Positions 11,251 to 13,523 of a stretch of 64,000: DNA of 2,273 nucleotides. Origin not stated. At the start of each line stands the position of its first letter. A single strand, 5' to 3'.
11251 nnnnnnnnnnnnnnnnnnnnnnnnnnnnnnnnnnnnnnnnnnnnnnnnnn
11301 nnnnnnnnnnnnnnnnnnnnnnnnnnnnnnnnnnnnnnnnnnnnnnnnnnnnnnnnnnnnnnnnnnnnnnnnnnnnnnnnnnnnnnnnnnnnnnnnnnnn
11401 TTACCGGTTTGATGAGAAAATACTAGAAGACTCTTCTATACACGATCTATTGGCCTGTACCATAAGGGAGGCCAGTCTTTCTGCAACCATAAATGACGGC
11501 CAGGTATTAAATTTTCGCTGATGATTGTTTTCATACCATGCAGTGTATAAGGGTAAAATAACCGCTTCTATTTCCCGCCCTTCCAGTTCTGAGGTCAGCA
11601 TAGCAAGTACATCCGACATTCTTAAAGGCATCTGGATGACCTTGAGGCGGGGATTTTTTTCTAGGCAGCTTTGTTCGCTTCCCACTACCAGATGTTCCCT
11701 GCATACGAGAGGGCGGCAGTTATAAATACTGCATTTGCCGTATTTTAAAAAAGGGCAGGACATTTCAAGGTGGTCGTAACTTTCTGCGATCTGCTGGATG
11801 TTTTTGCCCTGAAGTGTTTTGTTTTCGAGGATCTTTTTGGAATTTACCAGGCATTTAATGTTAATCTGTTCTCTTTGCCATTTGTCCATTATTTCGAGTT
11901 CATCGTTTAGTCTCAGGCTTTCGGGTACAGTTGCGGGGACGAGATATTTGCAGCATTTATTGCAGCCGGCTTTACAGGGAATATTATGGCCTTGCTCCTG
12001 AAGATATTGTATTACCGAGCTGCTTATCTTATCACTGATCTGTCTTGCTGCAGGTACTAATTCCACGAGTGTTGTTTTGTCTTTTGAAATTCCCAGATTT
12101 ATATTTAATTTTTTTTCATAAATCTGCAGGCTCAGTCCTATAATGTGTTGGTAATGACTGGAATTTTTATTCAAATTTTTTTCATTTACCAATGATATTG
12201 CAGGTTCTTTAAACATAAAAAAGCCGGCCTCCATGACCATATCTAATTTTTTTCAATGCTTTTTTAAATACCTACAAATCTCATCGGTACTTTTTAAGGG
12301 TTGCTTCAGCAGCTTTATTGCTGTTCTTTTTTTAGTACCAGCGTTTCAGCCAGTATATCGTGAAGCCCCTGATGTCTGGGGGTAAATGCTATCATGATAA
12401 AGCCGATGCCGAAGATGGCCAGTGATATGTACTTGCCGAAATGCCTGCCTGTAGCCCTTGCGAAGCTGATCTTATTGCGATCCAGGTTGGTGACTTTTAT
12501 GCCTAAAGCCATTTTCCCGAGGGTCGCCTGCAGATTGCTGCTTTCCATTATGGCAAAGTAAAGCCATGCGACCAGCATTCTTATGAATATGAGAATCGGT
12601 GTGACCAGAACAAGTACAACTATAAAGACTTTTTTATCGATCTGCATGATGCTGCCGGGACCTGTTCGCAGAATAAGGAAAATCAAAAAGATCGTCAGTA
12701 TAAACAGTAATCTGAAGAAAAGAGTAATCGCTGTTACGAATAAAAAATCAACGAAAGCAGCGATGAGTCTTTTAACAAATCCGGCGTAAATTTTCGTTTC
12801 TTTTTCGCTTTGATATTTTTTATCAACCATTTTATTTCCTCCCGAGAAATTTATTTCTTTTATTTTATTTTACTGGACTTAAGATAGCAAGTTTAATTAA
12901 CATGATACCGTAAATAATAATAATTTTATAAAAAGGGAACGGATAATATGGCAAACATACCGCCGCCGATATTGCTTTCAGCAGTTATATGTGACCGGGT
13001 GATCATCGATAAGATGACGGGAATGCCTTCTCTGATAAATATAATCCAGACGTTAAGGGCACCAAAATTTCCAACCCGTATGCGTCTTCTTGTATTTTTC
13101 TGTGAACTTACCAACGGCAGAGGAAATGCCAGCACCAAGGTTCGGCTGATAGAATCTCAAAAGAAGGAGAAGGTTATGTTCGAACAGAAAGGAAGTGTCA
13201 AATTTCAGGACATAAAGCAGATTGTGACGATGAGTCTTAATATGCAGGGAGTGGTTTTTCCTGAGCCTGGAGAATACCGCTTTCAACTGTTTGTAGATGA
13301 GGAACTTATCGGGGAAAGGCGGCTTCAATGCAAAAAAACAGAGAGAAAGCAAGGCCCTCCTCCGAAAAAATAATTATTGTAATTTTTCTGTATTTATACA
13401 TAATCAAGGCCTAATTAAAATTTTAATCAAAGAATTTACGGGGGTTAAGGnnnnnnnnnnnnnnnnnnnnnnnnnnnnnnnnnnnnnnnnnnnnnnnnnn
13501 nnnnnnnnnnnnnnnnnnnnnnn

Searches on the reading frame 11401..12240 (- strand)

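Call 3: search_protein_families(library=pfam, proteins=[window:11401-12240:-], max_evalue=0.01)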
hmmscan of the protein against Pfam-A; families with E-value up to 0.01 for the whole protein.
window:11401-12240:- (279 aa): 1 family
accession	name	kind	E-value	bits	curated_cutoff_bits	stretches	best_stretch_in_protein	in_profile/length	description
PF03692.20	CxxCxxCC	-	2.9e-06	28.3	23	1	89-185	2-71/85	Putative zinc- or iron-chelating domain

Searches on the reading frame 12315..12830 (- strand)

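Call 3: search_protein_families(library=pfam, proteins=[window:12315-12830:-], max_evalue=0.01)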
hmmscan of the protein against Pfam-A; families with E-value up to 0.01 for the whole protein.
window:12315-12830:- (171 aa): 1 family
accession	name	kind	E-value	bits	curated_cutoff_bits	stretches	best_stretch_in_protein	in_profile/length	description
PF06271.18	RDD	-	3.6e-23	82.8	24.1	1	15-161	1-136/137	RDD family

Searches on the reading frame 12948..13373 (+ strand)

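Call 3: search_protein_families(library=pfam, proteins=[window:12948-13373:+], max_evalue=0.01)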
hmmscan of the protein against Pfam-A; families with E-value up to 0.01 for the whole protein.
window:12948-13373:+ (141 aa): 1 family
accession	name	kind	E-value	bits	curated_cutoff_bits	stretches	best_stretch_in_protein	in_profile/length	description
PF22091.2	DUF6941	-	4.2e-18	66.3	27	1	11-127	2-123/125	Family of unknown function (DUF6941)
